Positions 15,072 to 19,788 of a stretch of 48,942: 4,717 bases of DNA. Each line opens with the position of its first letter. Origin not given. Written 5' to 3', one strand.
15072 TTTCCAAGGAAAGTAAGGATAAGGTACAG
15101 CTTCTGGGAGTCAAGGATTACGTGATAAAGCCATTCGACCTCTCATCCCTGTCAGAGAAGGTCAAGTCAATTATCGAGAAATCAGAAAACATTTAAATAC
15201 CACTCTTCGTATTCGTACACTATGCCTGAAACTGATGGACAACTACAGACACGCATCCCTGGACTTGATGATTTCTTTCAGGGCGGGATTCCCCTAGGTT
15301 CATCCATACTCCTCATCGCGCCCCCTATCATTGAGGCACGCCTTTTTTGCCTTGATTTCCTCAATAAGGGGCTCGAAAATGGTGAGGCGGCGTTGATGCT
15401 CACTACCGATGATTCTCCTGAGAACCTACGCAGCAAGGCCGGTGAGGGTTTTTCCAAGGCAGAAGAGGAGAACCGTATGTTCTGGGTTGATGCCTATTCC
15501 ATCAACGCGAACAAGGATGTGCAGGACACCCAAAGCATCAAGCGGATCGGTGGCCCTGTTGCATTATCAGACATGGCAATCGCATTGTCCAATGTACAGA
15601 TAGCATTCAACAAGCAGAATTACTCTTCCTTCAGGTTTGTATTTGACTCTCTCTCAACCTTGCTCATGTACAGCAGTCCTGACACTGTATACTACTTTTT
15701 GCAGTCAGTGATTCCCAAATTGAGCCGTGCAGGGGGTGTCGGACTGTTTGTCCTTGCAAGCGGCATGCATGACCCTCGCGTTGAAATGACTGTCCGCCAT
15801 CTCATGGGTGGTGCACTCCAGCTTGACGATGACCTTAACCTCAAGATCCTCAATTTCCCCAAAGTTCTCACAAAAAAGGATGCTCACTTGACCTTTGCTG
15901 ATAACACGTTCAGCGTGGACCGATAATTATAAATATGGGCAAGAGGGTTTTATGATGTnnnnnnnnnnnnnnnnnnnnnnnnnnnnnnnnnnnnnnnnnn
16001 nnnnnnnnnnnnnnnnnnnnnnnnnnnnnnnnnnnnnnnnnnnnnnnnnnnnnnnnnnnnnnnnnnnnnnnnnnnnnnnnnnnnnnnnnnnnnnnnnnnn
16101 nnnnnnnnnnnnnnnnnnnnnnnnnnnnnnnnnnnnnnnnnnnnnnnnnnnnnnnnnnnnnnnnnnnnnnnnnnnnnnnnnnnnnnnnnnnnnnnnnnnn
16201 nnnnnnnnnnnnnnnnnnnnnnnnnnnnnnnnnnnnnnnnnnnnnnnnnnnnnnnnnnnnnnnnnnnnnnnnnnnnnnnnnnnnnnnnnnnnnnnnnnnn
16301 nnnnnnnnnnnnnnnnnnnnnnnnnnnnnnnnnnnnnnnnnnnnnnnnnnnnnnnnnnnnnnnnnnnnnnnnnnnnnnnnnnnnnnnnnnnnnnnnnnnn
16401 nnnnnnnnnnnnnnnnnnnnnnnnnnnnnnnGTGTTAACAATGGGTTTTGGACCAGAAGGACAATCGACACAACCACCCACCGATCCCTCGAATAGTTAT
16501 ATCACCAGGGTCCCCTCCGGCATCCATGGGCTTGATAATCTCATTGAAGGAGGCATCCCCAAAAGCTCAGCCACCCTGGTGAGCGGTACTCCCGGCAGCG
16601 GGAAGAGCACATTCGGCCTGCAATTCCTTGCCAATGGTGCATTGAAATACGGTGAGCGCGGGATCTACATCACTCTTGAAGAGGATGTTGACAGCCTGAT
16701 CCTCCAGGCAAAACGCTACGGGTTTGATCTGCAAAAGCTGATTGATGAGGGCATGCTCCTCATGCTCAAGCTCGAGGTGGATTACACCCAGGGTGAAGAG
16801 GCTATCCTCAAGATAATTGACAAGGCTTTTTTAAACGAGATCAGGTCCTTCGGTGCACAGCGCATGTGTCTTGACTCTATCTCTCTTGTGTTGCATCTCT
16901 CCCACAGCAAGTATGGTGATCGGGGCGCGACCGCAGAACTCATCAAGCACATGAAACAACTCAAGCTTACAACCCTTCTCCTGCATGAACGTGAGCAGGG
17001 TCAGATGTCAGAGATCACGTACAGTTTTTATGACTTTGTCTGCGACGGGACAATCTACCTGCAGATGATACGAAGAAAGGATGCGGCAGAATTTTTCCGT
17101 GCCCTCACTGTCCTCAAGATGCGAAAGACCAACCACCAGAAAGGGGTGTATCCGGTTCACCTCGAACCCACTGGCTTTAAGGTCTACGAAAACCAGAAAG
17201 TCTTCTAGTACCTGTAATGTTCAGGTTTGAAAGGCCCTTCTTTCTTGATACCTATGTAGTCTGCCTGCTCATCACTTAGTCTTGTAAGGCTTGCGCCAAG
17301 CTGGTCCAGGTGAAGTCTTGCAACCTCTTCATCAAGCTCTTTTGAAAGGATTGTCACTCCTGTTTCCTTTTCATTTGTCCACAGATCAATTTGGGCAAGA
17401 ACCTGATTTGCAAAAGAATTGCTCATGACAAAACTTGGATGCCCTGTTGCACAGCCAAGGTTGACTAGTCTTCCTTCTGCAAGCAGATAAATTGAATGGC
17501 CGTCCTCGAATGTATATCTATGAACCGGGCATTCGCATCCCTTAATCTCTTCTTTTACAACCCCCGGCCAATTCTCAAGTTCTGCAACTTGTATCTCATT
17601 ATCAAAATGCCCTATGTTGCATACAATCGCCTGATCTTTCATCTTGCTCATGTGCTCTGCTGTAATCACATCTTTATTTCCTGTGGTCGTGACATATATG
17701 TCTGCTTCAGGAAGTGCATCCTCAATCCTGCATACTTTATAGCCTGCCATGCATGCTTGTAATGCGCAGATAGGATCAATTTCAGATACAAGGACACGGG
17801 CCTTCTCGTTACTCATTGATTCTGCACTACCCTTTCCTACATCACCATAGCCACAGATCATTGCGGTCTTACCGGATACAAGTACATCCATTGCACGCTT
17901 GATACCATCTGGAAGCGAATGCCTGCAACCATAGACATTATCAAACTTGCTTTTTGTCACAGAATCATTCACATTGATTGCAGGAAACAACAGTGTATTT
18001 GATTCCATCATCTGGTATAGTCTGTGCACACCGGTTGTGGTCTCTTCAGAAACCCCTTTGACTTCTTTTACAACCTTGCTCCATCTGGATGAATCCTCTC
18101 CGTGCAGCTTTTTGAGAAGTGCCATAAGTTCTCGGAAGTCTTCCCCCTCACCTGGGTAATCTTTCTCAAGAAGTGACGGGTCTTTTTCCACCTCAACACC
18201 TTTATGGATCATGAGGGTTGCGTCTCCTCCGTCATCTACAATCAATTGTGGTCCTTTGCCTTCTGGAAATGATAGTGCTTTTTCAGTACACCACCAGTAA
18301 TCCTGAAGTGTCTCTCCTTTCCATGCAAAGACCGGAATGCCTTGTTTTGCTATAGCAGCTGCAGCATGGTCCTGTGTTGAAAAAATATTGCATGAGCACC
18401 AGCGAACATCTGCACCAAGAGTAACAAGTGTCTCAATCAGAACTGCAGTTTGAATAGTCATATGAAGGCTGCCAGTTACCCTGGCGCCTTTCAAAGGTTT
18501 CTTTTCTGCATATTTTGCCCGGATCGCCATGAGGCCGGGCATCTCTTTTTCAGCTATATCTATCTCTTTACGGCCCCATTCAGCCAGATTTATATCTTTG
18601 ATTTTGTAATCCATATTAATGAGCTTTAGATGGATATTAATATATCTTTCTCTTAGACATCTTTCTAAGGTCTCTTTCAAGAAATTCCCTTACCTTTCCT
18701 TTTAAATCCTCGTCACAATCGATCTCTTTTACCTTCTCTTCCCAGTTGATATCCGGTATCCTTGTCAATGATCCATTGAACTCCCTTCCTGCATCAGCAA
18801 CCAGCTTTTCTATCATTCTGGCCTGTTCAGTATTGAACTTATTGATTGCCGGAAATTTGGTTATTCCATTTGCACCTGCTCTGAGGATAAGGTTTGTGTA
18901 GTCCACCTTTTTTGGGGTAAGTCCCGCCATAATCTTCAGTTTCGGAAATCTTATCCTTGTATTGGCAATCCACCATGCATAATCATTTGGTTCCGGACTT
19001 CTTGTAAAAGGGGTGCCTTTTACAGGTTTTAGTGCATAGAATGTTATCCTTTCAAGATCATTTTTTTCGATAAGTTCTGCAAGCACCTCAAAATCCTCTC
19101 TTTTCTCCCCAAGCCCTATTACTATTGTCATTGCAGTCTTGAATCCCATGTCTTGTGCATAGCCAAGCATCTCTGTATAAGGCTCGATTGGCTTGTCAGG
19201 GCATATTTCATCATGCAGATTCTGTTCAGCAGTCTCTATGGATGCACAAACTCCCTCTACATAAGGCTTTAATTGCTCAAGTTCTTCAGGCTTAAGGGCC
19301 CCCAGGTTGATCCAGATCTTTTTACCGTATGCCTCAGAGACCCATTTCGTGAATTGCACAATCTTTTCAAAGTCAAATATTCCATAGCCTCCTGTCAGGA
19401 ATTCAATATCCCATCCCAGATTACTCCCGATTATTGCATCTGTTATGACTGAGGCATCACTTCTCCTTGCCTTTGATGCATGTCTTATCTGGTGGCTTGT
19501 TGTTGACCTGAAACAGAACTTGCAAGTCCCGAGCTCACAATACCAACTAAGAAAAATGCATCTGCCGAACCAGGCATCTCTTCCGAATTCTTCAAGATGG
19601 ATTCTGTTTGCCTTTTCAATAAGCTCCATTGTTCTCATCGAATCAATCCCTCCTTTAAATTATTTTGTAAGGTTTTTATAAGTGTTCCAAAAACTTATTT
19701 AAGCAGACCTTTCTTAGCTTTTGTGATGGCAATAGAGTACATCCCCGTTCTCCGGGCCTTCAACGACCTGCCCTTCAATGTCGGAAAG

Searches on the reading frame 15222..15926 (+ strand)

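Call 74: search_protein_families(library=pfam, proteins=[window:15222-15926:+], max_evalue=0.00001)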
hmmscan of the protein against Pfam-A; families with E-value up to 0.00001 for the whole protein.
window:15222-15926:+ (234 aa): 3 families
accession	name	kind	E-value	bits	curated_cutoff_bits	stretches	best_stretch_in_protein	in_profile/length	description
PF24336.1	DUF7504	-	7.4e-16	59.6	27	1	26-194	1-172/179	Family of unknown function (DUF7504)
PF06745.19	ATPase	-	3.1e-15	56.6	26.6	1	9-205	2-191/231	KaiC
PF23365.1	DUF7090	-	1.4e-09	38.4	27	1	22-207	13-188/192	Family of unknown function (DUF7090)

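Call 75: search_protein_families(library=ncbifam, proteins=[window:15222-15926:+], max_evalue=0.001)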
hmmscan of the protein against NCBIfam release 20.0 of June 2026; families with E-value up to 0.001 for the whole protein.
window:15222-15926:+ (234 aa): 5 families
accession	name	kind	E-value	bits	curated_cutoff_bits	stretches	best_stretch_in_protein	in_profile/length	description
TIGR03881.1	KaiC_arch_4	hypoth_equivalog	7.9e-14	51.9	247.8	1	8-149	3-136/231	KaiC domain-containing protein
TIGR03877.1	thermo_KaiC_1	hypoth_equivalog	9.1e-11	41.7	307.25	1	8-177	4-168/238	KaiC domain-containing protein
NF006799.0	PRK09302.1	equivalog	3.3e-08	32.5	408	1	7-96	12-105/515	circadian clock protein KaiC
TIGR03880.1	KaiC_arch_3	hypoth_equivalog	1.9e-07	30.8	249.45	1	12-75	2-65/224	KaiC domain-containing protein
TIGR02655.1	circ_KaiC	equivalog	3.2e-07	29.4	546.25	1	7-101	2-100/484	circadian clock protein KaiC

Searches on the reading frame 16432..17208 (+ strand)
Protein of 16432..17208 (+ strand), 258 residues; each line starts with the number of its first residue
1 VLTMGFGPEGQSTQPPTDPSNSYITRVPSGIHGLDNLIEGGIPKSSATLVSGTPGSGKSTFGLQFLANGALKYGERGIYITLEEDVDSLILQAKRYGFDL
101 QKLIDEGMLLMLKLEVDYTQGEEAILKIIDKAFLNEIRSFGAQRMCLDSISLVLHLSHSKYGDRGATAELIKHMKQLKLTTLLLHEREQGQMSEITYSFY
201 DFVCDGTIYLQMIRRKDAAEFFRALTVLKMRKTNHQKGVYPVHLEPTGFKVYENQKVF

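Call 74: search_protein_families(library=pfam, proteins=[window:16432-17208:+], max_evalue=0.00001)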
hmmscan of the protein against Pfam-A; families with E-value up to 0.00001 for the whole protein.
window:16432-17208:+ (258 aa): 2 families
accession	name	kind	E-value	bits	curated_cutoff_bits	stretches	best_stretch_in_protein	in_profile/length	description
PF06745.19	ATPase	-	1.5e-56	191.8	26.6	1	27-255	1-230/231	KaiC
PF13481.12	AAA_25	-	7e-06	26.2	27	0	26-185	14-188/195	AAA domain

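Call 75: search_protein_families(library=ncbifam, proteins=[window:16432-17208:+], max_evalue=0.001)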
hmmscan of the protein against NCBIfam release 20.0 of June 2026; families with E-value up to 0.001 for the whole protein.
window:16432-17208:+ (258 aa): 16 families
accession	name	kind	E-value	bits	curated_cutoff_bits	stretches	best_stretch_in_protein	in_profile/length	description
NF006799.0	PRK09302.1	equivalog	3.1e-45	154.7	408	1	21-251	7-238/515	circadian clock protein KaiC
TIGR03880.1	KaiC_arch_3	hypoth_equivalog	4e-44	150.8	249.45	1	30-258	1-224/224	KaiC domain-containing protein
TIGR02655.1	circ_KaiC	equivalog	4.2e-34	118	546.25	1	26-252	2-229/484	circadian clock protein KaiC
TIGR03881.1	KaiC_arch_4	hypoth_equivalog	7.7e-31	107.5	247.8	1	26-247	2-223/231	KaiC domain-containing protein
TIGR03877.1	thermo_KaiC_1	hypoth_equivalog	1.6e-24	86.7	307.25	1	24-255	1-236/238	KaiC domain-containing protein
NF004723.0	PRK06067.1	subfamily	8.9e-16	58.1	194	1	27-208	16-192/243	flagellar accessory protein FlaH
NF052589.1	ArlH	equivalog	3.4e-15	56.4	215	1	34-236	9-206/229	archaellum protein ArlH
TIGR00416.1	sms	equivalog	1.1e-11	44.2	403.05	1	20-139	69-189/454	DNA repair protein RadA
TIGR03878.1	thermo_KaiC_2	hypoth_equivalog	9.9e-09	34.9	232.2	1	40-194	31-182/259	KaiC domain-containing protein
NF006320.0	PRK08533.1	equivalog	1.3e-05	24.9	215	1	34-177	13-149/230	flagellar accessory protein FlaH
TIGR03600.1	phage_DnaB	exception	4.3e-05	22.7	498.65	1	22-84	172-233/421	phage replicative helicase, DnaB family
NF005852.0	PRK07773.1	equivalog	6.2e-05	21.5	780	1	22-83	195-255/886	replicative DNA helicase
TIGR00665.1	DnaB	equivalog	0.00011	21.2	385.25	1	22-90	173-240/435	replicative DNA helicase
TIGR02012.1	tigrfam_recA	equivalog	0.00018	21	325.3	1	21-104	30-111/321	recombinase RecA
NF004629.0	PRK05973.1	equivalog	0.00055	19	156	1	47-103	66-121/237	DNA helicase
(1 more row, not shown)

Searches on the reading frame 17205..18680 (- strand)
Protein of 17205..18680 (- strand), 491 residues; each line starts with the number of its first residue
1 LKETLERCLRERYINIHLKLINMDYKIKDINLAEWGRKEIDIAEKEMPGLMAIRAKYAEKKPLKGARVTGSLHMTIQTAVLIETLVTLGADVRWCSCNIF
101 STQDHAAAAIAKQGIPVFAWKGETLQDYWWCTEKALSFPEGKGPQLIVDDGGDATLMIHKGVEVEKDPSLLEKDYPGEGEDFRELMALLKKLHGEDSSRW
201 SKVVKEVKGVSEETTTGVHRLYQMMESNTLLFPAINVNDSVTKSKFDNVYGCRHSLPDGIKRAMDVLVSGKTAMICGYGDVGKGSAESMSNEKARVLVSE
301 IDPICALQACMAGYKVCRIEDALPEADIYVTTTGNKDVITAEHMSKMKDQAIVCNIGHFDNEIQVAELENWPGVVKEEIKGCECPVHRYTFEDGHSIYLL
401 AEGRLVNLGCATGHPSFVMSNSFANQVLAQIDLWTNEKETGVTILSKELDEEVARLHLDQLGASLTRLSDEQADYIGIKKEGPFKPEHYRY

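Call 17: search_protein_families(library=pfam, proteins=[window:17205-18680:-], max_evalue=0.00001)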
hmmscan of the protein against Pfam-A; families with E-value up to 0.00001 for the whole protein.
window:17205-18680:- (491 aa): 3 families
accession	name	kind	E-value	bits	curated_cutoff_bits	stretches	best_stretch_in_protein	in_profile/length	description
PF05221.23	AdoHcyase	-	2.5e-150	500.1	25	1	24-490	1-299/299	S-adenosyl-L-homocysteine hydrolase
PF00670.27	AdoHcyase_NAD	-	6.4e-74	247.9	27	1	248-413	1-162/162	S-adenosyl-L-homocysteine hydrolase, NAD binding domain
PF02826.25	2-Hacid_dh_C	-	1.1e-07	31.9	25.1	1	266-357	32-127/178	D-isomer specific 2-hydroxyacid dehydrogenase, NAD binding domain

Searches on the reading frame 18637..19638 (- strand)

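Call 74: search_protein_families(library=pfam, proteins=[window:18637-19638:-], max_evalue=0.00001)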
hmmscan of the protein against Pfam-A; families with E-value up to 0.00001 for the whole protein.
window:18637-19638:- (333 aa): 1 family
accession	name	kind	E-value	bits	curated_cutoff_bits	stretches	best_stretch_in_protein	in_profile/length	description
PF04055.27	Radical_SAM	-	1.8e-10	41.7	29.5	1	34-190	7-166/166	Radical SAM superfamily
